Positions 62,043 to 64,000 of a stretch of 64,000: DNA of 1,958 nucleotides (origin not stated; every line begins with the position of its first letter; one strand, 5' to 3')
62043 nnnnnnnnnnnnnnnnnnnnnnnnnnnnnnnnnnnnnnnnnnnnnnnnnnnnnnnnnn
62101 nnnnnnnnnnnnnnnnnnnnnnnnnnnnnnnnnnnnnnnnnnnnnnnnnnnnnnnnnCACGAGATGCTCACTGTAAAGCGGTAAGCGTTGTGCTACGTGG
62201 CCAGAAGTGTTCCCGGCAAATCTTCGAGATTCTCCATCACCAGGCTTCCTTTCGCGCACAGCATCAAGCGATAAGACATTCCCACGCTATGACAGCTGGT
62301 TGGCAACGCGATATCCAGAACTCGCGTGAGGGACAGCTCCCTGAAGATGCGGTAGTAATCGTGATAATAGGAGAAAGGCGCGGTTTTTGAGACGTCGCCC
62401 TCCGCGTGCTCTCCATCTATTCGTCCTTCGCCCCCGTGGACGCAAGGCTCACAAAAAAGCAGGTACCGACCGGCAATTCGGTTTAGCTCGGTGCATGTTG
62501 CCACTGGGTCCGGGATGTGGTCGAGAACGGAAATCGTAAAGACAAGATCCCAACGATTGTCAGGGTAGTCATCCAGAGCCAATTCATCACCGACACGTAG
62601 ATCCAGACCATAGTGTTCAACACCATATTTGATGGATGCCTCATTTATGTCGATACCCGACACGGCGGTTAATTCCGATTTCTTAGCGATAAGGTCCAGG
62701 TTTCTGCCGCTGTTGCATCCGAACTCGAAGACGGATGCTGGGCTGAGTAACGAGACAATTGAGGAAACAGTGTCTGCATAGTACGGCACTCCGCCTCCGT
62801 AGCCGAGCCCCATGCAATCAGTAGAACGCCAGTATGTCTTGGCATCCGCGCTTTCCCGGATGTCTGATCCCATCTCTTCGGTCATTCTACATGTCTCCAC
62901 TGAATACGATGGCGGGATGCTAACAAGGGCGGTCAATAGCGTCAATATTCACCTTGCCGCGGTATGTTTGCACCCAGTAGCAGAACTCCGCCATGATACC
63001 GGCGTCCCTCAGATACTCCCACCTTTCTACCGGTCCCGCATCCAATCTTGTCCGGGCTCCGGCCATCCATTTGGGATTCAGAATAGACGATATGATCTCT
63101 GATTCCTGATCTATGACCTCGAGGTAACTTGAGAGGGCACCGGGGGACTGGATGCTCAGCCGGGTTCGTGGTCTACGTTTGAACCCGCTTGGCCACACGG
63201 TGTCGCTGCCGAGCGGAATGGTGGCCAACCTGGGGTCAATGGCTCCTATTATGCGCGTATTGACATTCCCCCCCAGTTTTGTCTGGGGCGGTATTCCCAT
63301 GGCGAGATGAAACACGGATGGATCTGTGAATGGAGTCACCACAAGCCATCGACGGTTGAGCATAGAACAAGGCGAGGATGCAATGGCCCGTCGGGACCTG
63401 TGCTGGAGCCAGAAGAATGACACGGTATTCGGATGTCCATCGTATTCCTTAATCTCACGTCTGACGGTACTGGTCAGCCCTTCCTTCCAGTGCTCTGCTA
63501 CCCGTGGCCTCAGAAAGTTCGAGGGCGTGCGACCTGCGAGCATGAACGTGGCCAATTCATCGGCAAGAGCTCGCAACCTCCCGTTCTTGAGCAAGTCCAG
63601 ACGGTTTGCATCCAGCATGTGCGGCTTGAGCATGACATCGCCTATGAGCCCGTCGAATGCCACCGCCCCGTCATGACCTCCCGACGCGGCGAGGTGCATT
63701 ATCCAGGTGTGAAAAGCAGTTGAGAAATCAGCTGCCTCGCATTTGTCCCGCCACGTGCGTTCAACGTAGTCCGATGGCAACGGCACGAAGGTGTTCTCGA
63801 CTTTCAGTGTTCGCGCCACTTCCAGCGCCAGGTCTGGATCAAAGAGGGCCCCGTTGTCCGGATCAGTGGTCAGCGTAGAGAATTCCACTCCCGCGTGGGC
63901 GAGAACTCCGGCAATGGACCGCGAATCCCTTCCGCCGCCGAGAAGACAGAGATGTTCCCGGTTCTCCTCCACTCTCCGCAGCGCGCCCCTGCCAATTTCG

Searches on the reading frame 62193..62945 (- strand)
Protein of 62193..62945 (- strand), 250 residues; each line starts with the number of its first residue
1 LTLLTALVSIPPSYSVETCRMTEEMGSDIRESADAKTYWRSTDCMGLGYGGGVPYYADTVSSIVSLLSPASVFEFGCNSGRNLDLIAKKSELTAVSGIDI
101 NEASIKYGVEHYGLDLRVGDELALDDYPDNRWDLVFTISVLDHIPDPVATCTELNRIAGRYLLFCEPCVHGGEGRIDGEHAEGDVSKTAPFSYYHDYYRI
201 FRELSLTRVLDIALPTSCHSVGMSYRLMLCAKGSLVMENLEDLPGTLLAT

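Call 38: search_protein_families(library=pfam, proteins=[window:62193-62945:-], max_evalue=0.001)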
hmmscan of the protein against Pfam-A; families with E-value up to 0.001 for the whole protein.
window:62193-62945:- (250 aa): 6 families
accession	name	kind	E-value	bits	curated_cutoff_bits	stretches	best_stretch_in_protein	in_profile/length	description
PF08241.18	Methyltransf_11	-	7.6e-10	39.7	21.2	1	74-157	2-86/95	Methyltransferase domain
PF13489.12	Methyltransf_23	-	2.2e-09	37.7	27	1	66-180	20-131/164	Methyltransferase domain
PF08242.18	Methyltransf_12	-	1.7e-08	35.5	30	1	74-156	2-90/98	Methyltransferase domain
PF13649.12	Methyltransf_25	-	6.3e-08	33.6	27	1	72-156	1-91/97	Methyltransferase domain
PF13847.12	Methyltransf_31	-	3.6e-07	30.4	27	1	71-158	6-101/145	Methyltransferase domain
PF07021.18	MetW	-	1.1e-05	25.6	21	1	63-162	7-106/193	Methionine biosynthesis protein MetW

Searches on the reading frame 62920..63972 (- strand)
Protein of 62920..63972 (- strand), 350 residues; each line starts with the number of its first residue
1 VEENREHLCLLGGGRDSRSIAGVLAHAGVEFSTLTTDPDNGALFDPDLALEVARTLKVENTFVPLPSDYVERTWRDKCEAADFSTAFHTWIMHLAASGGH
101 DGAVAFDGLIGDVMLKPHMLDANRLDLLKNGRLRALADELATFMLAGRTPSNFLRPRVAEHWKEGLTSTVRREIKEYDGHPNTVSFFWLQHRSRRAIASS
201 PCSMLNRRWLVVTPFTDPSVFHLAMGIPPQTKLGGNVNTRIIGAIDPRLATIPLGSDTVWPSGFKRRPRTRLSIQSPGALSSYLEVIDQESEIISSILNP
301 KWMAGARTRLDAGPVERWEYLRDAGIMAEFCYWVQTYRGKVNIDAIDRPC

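Call 38: search_protein_families(library=pfam, proteins=[window:62920-63972:-], max_evalue=0.001)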
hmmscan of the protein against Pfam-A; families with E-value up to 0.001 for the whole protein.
window:62920-63972:- (350 aa): 1 family
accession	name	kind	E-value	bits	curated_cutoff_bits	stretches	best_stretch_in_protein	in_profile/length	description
PF00733.27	Asn_synthase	-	2.5e-05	24.5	21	1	4-237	17-263/354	Asparagine synthase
